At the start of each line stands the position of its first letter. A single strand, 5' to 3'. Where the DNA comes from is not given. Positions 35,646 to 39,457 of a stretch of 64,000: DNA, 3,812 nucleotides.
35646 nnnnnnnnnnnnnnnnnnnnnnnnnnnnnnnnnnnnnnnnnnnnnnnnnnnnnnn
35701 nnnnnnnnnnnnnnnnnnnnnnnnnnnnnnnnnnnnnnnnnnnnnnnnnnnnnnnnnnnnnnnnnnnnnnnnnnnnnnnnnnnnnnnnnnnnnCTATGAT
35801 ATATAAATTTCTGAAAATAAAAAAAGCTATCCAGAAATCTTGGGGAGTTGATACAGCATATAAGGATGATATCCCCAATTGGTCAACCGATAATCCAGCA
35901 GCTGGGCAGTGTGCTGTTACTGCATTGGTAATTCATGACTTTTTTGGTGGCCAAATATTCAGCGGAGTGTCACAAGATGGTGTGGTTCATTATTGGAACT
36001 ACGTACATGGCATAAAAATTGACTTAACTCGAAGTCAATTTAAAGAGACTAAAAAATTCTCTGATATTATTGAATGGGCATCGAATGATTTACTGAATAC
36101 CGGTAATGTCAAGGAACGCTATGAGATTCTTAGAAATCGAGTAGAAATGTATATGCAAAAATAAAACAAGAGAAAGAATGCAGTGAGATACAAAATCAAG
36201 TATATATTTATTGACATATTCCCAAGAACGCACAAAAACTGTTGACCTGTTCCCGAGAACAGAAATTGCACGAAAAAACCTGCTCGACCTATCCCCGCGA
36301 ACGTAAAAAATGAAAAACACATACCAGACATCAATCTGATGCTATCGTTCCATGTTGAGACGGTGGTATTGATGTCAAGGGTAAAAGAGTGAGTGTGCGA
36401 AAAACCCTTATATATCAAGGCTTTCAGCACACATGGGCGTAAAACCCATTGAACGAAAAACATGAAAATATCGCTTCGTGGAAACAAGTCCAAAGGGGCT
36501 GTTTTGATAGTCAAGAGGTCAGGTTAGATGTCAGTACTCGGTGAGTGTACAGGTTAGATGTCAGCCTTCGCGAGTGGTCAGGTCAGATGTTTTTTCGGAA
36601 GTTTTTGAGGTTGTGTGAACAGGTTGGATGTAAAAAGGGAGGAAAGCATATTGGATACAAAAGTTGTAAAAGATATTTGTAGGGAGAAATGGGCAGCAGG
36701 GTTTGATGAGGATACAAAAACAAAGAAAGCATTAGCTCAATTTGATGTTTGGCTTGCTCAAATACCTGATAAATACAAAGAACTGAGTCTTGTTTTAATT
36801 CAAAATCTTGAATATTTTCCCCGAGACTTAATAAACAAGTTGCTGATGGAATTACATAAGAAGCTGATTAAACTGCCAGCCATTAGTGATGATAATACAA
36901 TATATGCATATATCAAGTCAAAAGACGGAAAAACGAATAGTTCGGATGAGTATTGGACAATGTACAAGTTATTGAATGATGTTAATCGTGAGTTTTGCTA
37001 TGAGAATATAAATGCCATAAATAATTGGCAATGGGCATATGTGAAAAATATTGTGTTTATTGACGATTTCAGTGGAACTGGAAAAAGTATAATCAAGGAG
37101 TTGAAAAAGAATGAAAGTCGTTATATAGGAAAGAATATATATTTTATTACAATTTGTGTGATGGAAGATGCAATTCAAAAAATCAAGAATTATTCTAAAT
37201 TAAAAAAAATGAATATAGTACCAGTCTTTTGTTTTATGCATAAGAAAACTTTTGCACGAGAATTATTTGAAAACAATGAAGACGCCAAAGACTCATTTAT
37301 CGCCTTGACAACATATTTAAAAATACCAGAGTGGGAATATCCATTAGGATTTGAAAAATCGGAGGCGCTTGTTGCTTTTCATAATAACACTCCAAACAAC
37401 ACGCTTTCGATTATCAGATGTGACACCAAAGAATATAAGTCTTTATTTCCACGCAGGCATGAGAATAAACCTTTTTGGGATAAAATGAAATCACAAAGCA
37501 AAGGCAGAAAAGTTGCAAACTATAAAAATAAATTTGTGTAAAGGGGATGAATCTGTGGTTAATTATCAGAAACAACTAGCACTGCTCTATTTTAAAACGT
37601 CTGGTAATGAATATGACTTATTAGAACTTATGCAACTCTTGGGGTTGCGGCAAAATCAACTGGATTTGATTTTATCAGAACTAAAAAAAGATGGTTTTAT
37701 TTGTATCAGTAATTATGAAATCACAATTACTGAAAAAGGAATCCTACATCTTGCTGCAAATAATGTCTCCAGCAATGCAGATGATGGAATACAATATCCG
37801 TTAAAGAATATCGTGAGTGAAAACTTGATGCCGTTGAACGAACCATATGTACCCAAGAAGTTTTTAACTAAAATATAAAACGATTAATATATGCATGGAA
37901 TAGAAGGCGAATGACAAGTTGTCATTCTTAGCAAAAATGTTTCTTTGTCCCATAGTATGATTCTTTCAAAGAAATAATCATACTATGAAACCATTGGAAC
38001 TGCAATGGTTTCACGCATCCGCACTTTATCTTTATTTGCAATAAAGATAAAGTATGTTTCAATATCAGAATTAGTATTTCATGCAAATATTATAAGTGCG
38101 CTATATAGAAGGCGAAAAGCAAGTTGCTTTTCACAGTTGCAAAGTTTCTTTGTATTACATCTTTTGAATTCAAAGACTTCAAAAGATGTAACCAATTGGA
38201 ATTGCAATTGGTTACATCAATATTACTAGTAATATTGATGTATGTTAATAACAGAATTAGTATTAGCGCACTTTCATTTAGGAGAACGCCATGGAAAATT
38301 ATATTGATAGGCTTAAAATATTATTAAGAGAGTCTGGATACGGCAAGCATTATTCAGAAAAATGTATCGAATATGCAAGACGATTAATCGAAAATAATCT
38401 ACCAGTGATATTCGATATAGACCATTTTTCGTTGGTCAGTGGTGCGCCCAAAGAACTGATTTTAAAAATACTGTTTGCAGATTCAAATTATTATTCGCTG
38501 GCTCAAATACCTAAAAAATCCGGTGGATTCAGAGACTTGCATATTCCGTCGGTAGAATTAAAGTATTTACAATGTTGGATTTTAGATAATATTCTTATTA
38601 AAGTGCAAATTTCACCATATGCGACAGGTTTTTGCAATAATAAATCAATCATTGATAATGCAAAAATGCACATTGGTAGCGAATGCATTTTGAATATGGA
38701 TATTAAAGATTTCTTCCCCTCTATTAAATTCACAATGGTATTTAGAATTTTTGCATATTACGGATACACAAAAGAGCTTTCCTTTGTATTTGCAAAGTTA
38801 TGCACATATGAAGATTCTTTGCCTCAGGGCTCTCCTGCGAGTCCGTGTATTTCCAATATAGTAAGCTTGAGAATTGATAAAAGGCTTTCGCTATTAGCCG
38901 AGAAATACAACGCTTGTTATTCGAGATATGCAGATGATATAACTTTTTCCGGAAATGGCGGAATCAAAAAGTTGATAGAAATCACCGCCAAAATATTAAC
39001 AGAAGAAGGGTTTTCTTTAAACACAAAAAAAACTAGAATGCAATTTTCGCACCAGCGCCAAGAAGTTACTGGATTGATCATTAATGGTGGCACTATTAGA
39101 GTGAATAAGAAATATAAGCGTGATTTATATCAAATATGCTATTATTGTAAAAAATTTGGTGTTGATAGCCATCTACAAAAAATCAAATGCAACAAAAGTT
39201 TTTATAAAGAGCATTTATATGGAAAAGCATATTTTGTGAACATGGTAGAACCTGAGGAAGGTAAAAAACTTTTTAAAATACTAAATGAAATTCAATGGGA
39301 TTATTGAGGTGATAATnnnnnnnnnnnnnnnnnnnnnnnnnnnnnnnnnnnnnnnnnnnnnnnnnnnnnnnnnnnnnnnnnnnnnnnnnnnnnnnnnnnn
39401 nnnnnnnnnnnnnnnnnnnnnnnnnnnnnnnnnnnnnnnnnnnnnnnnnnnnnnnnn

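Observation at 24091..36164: Six-gene cluster led by a DruA-like/P-loop fusion and a nuclease-FtsK giant: candidate undescribed defence system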

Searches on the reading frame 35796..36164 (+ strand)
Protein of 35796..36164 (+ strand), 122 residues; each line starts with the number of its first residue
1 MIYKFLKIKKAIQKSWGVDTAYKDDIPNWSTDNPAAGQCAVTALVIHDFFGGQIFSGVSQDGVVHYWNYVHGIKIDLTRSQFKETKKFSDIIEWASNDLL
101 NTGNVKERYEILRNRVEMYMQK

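Call 3: search_protein_families(library=pfam, proteins=[window:35796-36164:+], max_evalue=0.01)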
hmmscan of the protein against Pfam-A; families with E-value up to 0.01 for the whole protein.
window:35796-36164:+ (122 aa): 1 family
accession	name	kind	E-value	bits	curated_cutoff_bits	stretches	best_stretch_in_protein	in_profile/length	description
PF24585.1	YunG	-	1.4e-34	119.2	27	1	6-119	3-114/116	YunG protein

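Call 4: search_protein_families(library=padloc, proteins=[window:35796-36164:+], max_evalue=0.01)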
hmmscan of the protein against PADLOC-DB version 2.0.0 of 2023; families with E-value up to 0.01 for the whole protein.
window:35796-36164:+ (122 aa): 0 families

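Call 35: search_protein_families(library=ncbifam, proteins=[window:35796-36164:+], max_evalue=1)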
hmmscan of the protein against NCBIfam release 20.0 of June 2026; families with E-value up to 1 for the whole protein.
window:35796-36164:+ (122 aa): 0 families

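Call 76: find_encoding_contigs(protein=window:35796-36164:+, flank=6000, max_places=5)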
Protein window:35796-36164:+ (122 aa): no gene with exactly this product is on record in the collection.

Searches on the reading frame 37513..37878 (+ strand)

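Call 7: search_protein_families(library=padloc, proteins=[window:37513-37878:+], max_evalue=0.01)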
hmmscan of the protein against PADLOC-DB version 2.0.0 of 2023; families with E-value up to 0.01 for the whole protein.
window:37513-37878:+ (121 aa): 4 families
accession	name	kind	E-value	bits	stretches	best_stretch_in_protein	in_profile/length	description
PDLC02976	WH_III-A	-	2.1e-20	71.3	1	17-121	2-104/104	-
PDLC02934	PRTase_III-A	-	1.1e-05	22.6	1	2-118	283-390/393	-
PDLC02975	WH_III-A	-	9.5e-05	20.8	1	38-118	23-101/103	-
PDLC03922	MkoB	-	0.0056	14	1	32-95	41-106/610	-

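Call 8: search_protein_families(library=pfam, proteins=[window:37513-37878:+], max_evalue=0.01)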
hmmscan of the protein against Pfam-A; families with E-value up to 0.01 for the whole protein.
window:37513-37878:+ (121 aa): 1 family
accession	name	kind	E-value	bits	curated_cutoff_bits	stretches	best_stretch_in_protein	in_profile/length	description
PF24409.1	wHTH-PRTase_assc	-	0.0025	18.2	27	1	37-117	15-81/83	wHTH-PRTase associated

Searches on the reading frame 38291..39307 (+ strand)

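Call 7: search_protein_families(library=padloc, proteins=[window:38291-39307:+], max_evalue=0.01)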
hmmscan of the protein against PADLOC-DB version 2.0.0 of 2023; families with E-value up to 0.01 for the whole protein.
window:38291-39307:+ (338 aa): 71 families (the best 25 are shown)
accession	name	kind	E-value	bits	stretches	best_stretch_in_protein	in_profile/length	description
PDLC02946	RT_III-A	-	3.7e-136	451.6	1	7-337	4-330/330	-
PDLC02945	RT_III-A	-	5.2e-109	362.6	2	175-337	200-361/362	-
PDLC02943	RT_III-A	-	5.9e-106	352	1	20-325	2-307/322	-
PDLC02942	RT_III-A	-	2.8e-104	346.9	1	2-325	4-326/341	-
PDLC02944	RT_III-A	-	1.5e-92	309.7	2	176-337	204-371/597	-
PDLC02956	RT_XIII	-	1.9e-86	289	1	63-335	140-424/469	-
PDLC02941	RT_II-A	-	6.4e-85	283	1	35-335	8-297/309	-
PDLC03739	RT_Ec107-like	-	1.2e-82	275.8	1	64-324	33-295/307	retron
PDLC02959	RT-Protease_XI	-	1.3e-71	240.1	1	51-325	19-309/510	single gene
PDLC02960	RT-Protease_XI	-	1.9e-71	239.6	1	52-325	18-306/506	single gene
PDLC02961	RT-TIR_XII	-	3.8e-71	238.4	1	57-333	31-326/475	single gene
PDLC02962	RT-TIR_XII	-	5.2e-71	237.9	1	53-333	27-327/478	single gene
PDLC02940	RT_II-A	-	1.6e-68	229.5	1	34-300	178-445/477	-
PDLC02968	RT-Toprim_I-C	-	9.5e-65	217.4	1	59-334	18-307/529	single gene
PDLC02965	RT-Toprim_I-C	-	1.4e-64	216.9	1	59-332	18-305/529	single gene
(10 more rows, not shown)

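Call 8: search_protein_families(library=pfam, proteins=[window:38291-39307:+], max_evalue=0.01)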
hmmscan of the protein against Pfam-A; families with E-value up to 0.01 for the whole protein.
window:38291-39307:+ (338 aa): 1 family
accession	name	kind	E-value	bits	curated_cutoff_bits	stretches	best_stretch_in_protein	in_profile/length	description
PF00078.32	RVT_1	-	3.8e-23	82.7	29.6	1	73-263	1-204/205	Reverse transcriptase (RNA-dependent DNA polymerase)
